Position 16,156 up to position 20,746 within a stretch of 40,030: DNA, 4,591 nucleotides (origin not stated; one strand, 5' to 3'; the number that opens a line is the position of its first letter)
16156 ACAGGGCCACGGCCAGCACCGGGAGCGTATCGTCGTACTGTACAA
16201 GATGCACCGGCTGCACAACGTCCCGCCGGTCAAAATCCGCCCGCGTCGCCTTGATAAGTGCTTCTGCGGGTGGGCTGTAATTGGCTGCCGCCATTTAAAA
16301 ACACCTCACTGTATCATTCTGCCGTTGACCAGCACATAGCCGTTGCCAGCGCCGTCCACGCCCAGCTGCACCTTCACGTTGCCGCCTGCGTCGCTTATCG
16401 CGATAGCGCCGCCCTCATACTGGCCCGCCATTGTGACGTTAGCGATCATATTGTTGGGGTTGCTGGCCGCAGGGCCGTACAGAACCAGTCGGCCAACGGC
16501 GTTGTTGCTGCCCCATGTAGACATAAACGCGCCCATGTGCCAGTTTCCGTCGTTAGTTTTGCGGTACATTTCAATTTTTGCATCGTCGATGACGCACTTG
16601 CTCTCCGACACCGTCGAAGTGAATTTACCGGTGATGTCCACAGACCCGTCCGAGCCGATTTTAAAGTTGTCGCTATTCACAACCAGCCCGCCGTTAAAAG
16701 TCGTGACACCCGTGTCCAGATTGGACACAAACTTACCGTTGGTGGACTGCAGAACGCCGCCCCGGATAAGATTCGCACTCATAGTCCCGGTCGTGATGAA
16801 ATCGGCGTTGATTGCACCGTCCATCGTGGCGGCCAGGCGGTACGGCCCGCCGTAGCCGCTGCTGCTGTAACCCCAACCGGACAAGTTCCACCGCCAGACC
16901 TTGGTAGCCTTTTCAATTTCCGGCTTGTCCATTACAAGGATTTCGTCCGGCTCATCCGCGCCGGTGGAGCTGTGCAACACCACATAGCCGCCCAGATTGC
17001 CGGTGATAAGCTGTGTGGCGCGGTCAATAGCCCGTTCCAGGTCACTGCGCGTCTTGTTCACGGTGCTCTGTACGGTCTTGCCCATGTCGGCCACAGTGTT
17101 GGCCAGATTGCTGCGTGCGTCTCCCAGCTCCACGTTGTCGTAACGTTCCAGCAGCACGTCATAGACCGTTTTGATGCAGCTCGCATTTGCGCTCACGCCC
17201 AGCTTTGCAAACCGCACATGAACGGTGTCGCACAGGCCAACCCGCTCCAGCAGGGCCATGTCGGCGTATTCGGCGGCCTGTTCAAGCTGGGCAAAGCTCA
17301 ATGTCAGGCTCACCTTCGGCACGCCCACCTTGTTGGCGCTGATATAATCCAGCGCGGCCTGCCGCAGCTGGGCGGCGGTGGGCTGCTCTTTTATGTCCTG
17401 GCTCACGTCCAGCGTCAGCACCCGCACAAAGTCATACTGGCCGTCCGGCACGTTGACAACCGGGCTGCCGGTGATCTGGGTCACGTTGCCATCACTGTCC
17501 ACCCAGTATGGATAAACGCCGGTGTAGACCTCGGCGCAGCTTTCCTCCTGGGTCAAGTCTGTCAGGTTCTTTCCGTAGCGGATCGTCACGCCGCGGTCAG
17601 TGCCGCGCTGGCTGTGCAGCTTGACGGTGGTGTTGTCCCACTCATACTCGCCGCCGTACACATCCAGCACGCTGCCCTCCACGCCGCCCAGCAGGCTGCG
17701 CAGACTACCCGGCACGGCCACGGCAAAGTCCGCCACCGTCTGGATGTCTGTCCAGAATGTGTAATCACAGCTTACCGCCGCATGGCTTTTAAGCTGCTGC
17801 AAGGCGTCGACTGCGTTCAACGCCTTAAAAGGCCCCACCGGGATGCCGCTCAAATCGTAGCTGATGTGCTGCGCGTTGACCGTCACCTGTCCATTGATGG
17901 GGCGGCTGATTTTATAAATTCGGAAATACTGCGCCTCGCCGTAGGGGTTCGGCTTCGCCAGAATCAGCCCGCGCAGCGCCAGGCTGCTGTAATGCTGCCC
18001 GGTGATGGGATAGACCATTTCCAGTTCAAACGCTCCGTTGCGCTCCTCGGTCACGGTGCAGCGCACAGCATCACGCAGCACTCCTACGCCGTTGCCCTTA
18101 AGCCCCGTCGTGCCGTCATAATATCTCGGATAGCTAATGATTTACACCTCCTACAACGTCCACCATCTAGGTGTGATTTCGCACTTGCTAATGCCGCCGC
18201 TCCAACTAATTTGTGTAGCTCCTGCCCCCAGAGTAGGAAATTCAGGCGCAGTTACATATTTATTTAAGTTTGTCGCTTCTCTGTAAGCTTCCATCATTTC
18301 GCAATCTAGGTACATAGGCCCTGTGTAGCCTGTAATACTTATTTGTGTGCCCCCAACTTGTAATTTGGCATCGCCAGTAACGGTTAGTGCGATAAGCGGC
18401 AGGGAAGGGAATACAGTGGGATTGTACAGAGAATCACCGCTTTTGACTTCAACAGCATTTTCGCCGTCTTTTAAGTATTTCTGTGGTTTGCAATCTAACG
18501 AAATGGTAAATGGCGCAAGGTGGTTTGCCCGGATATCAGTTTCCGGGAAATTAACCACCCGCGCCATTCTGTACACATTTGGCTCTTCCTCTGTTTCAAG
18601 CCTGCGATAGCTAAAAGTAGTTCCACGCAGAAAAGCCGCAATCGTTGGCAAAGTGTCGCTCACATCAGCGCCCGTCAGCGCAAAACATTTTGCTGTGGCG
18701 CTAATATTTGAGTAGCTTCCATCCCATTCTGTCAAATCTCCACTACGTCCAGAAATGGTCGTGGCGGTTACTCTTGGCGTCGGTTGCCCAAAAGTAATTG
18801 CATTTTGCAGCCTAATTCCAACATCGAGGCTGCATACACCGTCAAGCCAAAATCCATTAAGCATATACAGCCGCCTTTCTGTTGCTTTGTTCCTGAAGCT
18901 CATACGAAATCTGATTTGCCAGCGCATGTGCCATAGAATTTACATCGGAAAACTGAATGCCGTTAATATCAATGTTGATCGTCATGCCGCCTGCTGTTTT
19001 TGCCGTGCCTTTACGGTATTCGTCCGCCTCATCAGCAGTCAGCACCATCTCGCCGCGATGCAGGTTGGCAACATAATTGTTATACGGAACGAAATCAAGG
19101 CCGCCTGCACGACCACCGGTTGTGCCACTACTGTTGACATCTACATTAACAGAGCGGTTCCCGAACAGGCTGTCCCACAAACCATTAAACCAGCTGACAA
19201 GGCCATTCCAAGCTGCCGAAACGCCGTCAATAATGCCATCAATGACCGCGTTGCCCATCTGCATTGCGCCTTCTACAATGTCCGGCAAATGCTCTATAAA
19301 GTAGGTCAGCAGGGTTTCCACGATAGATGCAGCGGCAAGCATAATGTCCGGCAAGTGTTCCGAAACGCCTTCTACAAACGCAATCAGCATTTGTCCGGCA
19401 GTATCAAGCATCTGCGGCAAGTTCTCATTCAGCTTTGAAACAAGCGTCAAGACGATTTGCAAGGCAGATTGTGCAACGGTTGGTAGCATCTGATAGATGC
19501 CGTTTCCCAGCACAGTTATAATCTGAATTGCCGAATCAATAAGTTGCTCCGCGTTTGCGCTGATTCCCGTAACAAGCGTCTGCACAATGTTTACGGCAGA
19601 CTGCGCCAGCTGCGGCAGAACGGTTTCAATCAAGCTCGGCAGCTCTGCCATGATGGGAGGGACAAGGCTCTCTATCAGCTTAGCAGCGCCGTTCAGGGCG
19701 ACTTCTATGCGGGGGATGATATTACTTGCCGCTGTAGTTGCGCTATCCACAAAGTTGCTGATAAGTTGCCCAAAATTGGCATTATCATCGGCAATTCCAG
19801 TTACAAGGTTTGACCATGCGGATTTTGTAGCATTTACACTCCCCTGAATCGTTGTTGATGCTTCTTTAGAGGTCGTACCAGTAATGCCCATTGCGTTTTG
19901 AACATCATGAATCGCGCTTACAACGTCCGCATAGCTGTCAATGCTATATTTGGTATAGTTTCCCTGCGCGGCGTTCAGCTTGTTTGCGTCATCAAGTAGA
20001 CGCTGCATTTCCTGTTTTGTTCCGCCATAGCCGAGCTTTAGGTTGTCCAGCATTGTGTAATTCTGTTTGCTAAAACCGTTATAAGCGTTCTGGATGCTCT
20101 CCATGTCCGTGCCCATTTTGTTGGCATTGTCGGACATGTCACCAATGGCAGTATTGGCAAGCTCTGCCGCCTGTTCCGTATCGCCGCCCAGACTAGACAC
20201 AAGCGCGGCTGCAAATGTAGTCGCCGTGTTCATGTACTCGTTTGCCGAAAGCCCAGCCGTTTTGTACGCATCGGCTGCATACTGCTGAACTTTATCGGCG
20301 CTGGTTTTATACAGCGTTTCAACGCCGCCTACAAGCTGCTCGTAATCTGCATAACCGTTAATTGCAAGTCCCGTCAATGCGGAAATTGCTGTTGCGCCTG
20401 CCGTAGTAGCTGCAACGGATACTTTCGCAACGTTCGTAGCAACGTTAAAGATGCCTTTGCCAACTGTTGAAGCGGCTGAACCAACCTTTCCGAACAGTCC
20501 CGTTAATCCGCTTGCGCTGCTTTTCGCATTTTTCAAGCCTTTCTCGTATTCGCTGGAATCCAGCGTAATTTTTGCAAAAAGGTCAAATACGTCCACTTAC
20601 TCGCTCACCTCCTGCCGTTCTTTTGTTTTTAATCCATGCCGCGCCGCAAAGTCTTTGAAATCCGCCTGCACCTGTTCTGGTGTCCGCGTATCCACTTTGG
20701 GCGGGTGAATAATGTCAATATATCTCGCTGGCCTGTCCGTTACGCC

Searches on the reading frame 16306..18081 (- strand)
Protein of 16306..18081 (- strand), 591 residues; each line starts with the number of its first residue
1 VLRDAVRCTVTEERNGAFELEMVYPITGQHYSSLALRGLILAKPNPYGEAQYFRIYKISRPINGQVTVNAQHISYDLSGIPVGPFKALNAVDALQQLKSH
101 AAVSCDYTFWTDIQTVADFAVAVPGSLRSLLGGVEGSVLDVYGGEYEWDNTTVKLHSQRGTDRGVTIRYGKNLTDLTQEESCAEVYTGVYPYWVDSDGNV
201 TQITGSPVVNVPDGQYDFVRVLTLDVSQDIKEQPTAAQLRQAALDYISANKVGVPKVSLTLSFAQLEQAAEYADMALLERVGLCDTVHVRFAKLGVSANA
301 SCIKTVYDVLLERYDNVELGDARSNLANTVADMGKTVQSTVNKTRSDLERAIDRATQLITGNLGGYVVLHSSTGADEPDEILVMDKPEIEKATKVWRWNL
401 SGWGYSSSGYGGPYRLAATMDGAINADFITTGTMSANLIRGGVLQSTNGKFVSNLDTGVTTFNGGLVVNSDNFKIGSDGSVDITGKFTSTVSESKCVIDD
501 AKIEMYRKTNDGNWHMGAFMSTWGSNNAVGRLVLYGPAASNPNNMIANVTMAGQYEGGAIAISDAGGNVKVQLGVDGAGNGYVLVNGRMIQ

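Call 12: search_protein_families(library=phrogs, proteins=[window:16306-18081:-], max_evalue=0.001)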
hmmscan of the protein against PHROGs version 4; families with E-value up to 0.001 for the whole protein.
window:16306-18081:- (591 aa): 17 families
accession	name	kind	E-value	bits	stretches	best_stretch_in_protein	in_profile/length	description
phrog_1067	-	head and packaging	3.5e-126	424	1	2-562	26-541/991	minor head protein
phrog_5555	-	tail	3.6e-84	284.6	1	4-450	22-463/788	tail protein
phrog_1330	-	tail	9.4e-54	183.8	2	3-355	25-398/1361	tail protein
phrog_13289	-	tail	1.4e-53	183.3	1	2-343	20-365/938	tail protein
phrog_7142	-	tail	7.3e-53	181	1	2-330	21-340/622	tail protein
phrog_2270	-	unknown function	3.4e-51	175.9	1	2-352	19-361/637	-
phrog_12493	-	tail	6.9e-50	170.9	2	1-199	22-231/950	tail protein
phrog_7043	-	tail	1.1e-27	98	1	42-501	68-523/1077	tail protein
phrog_33972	-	tail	7.8e-23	81.5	1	2-345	21-380/714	tail protein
phrog_8687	-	other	4e-22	79.2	1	148-326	75-250/599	tail protein with peptidase activity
phrog_2189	-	tail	5.4e-18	65.3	1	2-344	19-349/971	tail protein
phrog_12329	-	head and packaging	3.3e-15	56.2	1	8-345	24-388/833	virion structural protein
phrog_9886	-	unknown function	8.5e-15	54.6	1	277-437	308-472/940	-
phrog_3475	-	tail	6.1e-12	45.5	1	137-340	540-734/841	minor tail protein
phrog_6616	-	tail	5.9e-07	28.8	1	342-511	364-529/991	tail protein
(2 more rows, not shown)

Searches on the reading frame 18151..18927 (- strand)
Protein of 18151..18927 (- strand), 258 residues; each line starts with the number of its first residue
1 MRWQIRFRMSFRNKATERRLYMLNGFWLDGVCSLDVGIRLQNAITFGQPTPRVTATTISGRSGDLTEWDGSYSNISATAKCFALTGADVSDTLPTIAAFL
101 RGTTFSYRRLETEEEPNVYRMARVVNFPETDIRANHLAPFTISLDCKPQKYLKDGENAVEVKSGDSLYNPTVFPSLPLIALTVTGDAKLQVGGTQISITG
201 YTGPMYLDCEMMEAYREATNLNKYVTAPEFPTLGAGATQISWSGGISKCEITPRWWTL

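Call 12: search_protein_families(library=phrogs, proteins=[window:18151-18927:-], max_evalue=0.001)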
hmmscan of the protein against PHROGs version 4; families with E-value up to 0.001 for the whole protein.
window:18151-18927:- (258 aa): 1 family
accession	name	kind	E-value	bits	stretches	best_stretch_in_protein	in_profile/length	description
phrog_33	-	tail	1.4e-27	98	1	11-257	19-279/651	distal tail protein Dit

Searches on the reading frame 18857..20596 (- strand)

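Call 12: search_protein_families(library=phrogs, proteins=[window:18857-20596:-], max_evalue=0.001)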
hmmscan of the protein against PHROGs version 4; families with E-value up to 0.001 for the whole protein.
window:18857-20596:- (579 aa): 15 families
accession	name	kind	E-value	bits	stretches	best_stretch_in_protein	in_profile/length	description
phrog_6900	-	tail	9.2e-74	249.5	1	3-230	3-234/235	tail length tape measure protein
phrog_991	-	tail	5.2e-55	187.8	1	27-549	248-891/1966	tail length tape measure protein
phrog_3981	-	tail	5.6e-52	178.6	1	23-477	10-420/584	tail length tape measure protein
phrog_58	-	tail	4.2e-41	142.4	1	23-478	194-849/1544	tail length tape measure protein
phrog_1204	-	tail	5.2e-36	125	2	268-477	752-977/1483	tail protein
phrog_5493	-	tail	2.4e-33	116.5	1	18-506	472-874/1102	tail length tape measure protein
phrog_4372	-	tail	9.5e-16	57.4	1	320-464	1128-1267/1681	tail length tape measure protein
phrog_24198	-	unknown function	1.6e-13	51.8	1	315-459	15-158/350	-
phrog_305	-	tail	2.6e-12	47.2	2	274-479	376-603/1001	tail length tape measure protein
phrog_4200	-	tail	4.2e-11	43.1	1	323-477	407-546/732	tail length tape measure protein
phrog_1272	-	tail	1.4e-09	37.3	1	237-477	785-1052/1606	tail length tape measure protein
phrog_28775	-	tail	5.5e-08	32.2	1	57-469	132-546/1303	tail length tape measure protein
phrog_1535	-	tail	3.3e-07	29.8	1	261-489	657-891/1152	tail length tape measure protein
phrog_33570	-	unknown function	4.1e-06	26.6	1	489-563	605-677/686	-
phrog_7334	-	unknown function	4.7e-05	22.7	0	247-363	40-156/1078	-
